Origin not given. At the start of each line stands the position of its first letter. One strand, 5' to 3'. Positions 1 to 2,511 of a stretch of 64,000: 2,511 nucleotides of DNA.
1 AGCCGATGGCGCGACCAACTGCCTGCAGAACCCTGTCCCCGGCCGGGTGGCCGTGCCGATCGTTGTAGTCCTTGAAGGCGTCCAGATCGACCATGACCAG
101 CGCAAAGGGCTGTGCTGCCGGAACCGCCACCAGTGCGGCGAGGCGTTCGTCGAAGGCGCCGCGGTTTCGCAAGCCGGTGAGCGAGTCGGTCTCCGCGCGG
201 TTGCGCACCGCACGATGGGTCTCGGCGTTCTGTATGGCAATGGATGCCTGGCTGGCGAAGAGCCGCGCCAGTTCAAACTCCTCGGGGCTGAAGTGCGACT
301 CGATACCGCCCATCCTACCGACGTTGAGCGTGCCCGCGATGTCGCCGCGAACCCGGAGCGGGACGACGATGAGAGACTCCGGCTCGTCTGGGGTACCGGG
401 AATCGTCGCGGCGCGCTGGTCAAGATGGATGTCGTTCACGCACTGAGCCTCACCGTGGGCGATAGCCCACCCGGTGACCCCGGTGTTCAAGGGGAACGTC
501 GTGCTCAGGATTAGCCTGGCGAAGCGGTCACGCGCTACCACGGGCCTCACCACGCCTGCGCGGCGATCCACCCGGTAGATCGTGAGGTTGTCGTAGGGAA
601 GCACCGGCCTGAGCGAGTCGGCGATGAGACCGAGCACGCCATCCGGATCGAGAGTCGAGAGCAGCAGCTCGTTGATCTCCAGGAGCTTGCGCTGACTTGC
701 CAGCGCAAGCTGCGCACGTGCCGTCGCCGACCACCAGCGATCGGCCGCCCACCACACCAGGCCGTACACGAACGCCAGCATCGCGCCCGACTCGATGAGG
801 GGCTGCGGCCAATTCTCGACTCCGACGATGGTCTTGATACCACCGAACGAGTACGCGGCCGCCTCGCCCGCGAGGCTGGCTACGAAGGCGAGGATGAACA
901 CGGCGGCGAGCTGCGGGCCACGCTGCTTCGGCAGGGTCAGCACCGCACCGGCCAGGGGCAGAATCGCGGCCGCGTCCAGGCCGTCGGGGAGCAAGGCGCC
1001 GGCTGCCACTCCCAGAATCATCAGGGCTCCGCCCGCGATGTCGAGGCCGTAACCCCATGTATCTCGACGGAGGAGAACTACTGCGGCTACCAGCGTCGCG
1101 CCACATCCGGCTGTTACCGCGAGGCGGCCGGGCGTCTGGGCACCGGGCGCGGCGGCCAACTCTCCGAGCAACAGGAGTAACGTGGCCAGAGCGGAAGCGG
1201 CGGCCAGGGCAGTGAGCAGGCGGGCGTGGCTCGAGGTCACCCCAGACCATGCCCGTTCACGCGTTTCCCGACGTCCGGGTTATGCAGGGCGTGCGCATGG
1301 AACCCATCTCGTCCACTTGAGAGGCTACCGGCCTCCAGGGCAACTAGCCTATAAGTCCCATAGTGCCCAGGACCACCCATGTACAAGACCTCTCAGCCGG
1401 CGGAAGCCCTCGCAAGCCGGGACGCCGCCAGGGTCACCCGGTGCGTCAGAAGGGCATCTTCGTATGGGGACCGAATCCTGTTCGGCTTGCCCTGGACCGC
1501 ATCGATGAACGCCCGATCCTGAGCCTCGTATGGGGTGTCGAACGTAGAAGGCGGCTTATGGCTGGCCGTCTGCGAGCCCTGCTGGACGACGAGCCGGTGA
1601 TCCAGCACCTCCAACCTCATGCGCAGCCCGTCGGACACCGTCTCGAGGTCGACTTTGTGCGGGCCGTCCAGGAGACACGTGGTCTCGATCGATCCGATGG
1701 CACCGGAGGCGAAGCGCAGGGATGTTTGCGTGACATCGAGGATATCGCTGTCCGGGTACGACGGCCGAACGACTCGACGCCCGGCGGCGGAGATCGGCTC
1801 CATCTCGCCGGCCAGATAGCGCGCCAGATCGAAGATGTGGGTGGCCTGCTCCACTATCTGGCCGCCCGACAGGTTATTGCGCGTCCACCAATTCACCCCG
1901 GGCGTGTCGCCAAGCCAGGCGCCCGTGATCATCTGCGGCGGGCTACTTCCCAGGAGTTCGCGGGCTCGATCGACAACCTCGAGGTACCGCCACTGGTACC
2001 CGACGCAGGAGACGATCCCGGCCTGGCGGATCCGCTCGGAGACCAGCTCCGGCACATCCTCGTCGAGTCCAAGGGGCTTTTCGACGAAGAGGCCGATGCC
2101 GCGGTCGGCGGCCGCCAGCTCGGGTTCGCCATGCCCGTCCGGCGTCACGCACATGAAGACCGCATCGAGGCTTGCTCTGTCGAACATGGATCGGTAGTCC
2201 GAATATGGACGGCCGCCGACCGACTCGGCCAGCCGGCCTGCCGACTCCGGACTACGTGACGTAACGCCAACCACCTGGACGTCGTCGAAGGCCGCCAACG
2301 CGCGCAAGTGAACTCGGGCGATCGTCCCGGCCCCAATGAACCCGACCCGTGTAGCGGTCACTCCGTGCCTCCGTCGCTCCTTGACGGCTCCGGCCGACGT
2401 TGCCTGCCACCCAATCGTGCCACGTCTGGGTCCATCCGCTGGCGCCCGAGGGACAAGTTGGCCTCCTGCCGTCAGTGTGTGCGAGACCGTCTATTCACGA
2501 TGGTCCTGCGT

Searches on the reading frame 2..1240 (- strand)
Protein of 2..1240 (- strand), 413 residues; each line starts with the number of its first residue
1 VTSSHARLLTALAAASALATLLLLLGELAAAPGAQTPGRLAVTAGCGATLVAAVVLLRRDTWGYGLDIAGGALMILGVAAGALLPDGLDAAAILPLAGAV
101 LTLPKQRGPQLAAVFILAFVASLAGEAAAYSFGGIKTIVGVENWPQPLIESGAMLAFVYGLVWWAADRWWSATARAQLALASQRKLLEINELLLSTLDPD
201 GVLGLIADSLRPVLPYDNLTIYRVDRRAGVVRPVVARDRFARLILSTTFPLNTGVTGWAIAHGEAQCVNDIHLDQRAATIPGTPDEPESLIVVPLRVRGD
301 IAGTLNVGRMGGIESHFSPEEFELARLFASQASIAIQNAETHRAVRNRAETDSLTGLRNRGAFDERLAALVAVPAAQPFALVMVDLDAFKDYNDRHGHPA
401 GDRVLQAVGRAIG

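Call 43: search_protein_families(library=pfam, proteins=[window:2-1240:-])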
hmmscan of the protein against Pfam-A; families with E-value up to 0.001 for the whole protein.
window:2-1240:- (413 aa): 4 families
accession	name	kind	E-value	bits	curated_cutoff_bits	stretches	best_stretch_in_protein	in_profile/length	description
PF00990.26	GGDEF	-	2.6e-17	63.5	23.8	1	349-412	1-66/161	Diguanylate cyclase, GGDEF domain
PF01590.32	GAF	-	9.7e-15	55.7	22.4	1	198-336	1-133/133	GAF domain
PF13185.12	GAF_2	-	1.7e-14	54.6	28.6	1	197-337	2-136/136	GAF domain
PF13492.12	GAF_3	-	1.2e-08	35.9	27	1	199-338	2-129/129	GAF domain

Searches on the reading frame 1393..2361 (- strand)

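Call 43: search_protein_families(library=pfam, proteins=[window:1393-2361:-])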
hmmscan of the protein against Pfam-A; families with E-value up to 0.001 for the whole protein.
window:1393-2361:- (322 aa): 5 families
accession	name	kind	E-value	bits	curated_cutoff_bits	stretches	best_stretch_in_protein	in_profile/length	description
PF01408.29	GFO_IDH_MocA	-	1.1e-18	68.6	24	1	5-100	2-98/120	Oxidoreductase family, NAD-binding Rossmann fold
PF22725.1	GFO_IDH_MocA_C3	-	5.9e-13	49.4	27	1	143-235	17-110/124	GFO/IDH/MocA C-terminal domain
PF08635.15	ox_reductase_C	-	1.5e-09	38.1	22.5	1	156-192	37-72/142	Putative oxidoreductase C terminal domain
PF02894.22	GFO_IDH_MocA_C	-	1.7e-08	35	22.9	1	147-235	21-109/218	Oxidoreductase family, C-terminal alpha/beta domain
PF03807.23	F420_oxidored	-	6.8e-06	27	21.6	1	5-75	1-70/94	NADP oxidoreductase coenzyme F420-dependent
